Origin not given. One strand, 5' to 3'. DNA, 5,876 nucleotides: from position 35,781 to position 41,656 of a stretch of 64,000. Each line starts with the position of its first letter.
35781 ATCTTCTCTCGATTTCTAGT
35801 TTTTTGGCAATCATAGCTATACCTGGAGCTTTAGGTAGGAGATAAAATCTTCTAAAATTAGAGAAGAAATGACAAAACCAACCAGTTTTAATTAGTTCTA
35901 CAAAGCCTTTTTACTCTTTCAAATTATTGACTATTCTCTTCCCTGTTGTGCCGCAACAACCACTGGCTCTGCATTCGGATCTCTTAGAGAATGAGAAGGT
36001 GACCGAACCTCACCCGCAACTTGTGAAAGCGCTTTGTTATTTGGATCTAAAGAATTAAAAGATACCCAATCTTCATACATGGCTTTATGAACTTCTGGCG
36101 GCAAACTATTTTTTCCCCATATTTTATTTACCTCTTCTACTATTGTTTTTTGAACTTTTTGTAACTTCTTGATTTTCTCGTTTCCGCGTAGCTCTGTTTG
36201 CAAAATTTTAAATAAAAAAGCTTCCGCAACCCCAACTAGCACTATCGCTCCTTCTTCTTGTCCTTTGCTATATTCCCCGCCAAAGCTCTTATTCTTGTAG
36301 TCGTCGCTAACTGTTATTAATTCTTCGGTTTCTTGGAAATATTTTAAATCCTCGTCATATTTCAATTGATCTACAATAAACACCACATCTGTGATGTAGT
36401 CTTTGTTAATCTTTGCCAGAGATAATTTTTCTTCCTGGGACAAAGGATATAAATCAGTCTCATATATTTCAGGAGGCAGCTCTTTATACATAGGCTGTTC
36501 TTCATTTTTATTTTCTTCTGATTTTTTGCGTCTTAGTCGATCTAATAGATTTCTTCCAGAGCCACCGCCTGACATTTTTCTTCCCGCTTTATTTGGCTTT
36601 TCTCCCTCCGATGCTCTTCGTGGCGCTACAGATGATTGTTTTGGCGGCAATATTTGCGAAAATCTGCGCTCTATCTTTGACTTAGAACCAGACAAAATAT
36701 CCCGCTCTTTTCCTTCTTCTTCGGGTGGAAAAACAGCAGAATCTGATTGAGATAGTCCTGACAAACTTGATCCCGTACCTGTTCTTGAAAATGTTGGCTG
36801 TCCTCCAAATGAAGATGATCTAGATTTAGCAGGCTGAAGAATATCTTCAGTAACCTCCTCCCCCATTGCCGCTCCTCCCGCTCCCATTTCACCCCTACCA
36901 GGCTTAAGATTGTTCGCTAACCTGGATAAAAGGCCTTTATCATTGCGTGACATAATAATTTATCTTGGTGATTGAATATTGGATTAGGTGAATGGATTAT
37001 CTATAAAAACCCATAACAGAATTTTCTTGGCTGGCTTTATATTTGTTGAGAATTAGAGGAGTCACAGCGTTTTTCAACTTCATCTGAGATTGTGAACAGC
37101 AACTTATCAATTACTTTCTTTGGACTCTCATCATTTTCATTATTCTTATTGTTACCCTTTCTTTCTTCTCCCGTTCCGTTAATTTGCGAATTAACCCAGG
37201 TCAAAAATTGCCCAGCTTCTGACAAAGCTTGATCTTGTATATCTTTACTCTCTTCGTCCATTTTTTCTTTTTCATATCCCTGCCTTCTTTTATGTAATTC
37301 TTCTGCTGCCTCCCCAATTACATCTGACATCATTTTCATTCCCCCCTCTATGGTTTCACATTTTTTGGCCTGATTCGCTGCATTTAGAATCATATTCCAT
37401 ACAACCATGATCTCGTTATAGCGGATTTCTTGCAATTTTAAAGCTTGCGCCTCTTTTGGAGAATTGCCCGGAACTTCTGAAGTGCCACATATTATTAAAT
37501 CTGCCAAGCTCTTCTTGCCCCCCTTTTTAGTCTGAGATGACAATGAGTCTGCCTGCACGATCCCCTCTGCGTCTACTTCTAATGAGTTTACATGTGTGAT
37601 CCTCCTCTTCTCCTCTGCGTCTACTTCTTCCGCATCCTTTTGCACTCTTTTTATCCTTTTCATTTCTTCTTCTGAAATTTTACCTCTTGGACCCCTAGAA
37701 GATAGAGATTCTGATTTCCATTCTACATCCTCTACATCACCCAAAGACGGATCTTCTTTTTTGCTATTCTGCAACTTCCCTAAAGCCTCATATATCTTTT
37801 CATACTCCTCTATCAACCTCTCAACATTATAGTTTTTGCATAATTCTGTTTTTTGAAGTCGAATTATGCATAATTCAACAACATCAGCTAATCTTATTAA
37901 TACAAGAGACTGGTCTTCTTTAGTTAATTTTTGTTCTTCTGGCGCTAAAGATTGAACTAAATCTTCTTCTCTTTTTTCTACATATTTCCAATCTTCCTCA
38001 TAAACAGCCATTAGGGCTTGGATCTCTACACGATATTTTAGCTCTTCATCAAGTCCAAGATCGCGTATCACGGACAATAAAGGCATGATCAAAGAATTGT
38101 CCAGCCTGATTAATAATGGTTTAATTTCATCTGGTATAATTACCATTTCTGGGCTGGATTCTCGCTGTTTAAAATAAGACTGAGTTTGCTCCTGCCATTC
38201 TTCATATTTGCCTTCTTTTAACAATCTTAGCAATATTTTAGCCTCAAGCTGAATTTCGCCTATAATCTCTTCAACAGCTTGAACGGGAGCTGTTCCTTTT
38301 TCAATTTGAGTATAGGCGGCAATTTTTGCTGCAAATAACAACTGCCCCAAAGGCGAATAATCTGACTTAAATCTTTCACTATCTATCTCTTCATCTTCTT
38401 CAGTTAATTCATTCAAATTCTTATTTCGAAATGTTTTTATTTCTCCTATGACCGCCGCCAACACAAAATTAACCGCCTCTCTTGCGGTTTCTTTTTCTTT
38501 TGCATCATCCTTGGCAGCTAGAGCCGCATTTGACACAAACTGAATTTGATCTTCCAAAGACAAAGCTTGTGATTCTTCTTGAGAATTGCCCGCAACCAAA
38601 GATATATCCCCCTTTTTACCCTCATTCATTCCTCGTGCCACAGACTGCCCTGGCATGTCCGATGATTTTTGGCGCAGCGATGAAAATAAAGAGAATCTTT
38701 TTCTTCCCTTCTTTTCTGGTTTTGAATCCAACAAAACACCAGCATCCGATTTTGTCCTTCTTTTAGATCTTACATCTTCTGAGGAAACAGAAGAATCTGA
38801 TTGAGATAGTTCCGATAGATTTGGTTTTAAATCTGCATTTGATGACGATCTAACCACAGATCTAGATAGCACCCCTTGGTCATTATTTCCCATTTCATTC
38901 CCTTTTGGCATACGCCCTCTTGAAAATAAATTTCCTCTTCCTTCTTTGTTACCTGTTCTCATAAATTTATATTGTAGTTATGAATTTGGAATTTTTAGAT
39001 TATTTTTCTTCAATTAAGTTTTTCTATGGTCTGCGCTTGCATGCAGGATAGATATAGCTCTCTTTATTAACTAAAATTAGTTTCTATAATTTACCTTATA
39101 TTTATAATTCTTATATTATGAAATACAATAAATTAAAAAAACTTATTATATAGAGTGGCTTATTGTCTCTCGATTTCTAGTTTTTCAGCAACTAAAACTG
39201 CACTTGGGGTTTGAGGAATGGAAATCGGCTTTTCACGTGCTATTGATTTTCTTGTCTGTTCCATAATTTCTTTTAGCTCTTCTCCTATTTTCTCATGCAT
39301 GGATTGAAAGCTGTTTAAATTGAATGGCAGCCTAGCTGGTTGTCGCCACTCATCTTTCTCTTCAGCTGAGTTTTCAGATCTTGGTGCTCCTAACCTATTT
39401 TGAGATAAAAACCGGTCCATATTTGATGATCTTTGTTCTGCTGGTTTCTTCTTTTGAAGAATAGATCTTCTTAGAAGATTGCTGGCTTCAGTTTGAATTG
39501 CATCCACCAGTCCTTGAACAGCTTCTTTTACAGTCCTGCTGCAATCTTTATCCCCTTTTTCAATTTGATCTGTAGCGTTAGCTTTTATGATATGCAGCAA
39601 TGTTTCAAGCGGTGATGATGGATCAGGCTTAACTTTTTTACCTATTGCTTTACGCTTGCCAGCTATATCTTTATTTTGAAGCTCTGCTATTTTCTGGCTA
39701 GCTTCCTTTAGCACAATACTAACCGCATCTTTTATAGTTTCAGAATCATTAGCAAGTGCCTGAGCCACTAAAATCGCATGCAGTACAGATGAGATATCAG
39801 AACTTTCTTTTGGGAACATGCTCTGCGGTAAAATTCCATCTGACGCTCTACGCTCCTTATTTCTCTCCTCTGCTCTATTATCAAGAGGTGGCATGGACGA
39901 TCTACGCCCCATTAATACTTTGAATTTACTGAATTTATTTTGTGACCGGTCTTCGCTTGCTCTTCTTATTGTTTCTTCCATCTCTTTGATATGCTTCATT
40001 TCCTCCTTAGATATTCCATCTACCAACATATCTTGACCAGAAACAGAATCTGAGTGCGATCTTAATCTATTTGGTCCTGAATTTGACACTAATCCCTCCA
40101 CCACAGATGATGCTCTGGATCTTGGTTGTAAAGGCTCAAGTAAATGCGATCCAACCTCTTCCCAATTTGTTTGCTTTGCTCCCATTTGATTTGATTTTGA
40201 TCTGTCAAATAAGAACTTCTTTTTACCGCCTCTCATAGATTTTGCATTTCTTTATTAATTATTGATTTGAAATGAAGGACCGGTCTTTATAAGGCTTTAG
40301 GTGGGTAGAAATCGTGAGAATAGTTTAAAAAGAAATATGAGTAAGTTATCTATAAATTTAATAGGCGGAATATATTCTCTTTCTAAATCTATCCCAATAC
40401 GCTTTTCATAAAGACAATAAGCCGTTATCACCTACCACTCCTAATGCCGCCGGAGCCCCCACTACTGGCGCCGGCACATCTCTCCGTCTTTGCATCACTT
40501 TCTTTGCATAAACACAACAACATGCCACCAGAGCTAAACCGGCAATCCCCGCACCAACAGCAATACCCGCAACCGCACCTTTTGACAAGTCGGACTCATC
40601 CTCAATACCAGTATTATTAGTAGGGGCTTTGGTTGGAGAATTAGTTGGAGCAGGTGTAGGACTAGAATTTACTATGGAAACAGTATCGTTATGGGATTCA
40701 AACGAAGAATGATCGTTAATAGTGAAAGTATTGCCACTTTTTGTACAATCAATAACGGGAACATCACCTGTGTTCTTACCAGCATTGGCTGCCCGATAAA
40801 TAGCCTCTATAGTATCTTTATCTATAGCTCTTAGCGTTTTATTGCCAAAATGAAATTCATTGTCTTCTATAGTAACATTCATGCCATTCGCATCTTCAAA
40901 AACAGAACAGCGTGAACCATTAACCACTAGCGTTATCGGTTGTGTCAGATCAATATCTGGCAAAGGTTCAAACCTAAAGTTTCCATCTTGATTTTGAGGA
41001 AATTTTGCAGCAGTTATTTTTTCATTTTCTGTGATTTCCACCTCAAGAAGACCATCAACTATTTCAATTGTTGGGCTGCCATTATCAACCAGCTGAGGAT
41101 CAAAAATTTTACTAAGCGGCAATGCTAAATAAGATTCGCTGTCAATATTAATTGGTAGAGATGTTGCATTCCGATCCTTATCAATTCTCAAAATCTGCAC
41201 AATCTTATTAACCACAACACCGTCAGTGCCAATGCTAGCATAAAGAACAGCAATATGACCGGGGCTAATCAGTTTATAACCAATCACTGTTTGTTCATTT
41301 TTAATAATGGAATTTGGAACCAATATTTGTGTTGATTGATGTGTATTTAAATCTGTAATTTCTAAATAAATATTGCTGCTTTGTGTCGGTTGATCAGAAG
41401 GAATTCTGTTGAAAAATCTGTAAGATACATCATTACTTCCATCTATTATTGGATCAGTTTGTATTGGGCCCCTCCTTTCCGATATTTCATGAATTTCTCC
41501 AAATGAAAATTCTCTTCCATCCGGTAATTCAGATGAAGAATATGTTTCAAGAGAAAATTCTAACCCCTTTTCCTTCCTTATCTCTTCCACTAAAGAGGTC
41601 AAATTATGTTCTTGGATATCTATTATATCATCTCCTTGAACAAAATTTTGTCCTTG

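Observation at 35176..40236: Conserved short linear motifs in the Family A disordered N-termini, including recurrent R-R-x-S basophilic-kinase-type sites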

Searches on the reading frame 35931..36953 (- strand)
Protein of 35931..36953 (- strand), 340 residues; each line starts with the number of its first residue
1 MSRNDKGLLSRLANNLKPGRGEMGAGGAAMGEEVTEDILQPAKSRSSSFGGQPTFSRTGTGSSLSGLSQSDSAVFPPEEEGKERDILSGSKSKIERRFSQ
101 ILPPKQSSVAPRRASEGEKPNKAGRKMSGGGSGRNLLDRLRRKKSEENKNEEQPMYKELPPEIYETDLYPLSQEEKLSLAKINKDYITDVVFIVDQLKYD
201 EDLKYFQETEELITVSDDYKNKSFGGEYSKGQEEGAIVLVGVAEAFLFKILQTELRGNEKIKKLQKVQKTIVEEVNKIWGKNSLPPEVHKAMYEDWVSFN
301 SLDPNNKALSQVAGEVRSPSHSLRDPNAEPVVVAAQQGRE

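Call 4: search_protein_families(library=pfam, proteins=[window:35931-36953:-], max_evalue=1)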
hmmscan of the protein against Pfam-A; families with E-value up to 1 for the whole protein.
window:35931-36953:- (340 aa): 2 families
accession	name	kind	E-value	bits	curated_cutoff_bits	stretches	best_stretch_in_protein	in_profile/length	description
PF17300.7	FIN1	-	0.0062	16.6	25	1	89-176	121-198/242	Filaments in between nuclei protein-1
PF05879.18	RHD3_GTPase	-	0.05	13.4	42.4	1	255-317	131-195/245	Root hair defective 3 GTP-binding protein (RHD3) GTPase domain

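Call 14: list_cluster_members(proteins=[window:35931-36953:-, window:37037-38962:-, window:39160-40236:-, window:40406-41743:-, window:41886-43571:-])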
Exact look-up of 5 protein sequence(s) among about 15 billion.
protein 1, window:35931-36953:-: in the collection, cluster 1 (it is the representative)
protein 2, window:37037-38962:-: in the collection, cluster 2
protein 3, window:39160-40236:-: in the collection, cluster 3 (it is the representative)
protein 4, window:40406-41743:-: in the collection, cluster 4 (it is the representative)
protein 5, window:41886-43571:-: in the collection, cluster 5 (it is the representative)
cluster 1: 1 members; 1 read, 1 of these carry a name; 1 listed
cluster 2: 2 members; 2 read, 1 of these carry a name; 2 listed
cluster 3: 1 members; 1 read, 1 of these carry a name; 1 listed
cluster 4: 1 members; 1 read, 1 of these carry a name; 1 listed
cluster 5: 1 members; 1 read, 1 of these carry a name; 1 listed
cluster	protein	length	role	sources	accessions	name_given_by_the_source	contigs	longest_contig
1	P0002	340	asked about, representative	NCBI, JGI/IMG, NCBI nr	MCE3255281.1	MAG: hypothetical protein K0R25_775 [Rickettsiaceae bacterium] | hypothetical protein | hypothetical protein [Rickettsiaceae bacterium]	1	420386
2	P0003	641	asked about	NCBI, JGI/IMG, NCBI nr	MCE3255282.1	MAG: hypothetical protein K0R25_776 [Rickettsiaceae bacterium] | hypothetical protein | hypothetical protein [Rickettsiaceae bacterium]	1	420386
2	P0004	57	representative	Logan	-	-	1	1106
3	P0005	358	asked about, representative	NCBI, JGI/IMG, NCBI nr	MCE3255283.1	MAG: hypothetical protein K0R25_777 [Rickettsiaceae bacterium] | hypothetical protein | hypothetical protein [Rickettsiaceae bacterium]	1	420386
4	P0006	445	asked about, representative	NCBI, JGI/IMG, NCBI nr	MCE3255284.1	MAG: hypothetical protein K0R25_778 [Rickettsiaceae bacterium] | hypothetical protein | hypothetical protein [Rickettsiaceae bacterium]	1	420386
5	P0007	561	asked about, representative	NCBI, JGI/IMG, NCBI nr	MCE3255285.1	MAG: hypothetical protein K0R25_779 [Rickettsiaceae bacterium] | hypothetical protein | hypothetical protein [Rickettsiaceae bacterium]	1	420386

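Call 43: search_protein_families(library=ncbifam, proteins=[window:35931-36953:-], max_evalue=0.01)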
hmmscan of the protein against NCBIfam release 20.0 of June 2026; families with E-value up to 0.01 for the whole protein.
window:35931-36953:- (340 aa): 0 families

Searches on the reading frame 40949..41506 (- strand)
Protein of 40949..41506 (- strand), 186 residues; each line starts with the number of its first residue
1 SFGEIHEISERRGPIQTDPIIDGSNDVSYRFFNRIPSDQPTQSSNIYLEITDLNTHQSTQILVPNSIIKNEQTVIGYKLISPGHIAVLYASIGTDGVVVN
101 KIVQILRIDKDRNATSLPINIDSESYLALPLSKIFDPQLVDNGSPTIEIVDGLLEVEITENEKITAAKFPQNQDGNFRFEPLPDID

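Call 49: find_homologous_proteins(query=A4, max_evalue=0.001)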
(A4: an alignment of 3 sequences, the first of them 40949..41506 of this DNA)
Query A4 (3 sequences): 4394 candidates shared short words with the query, none scored E <= 0.001.
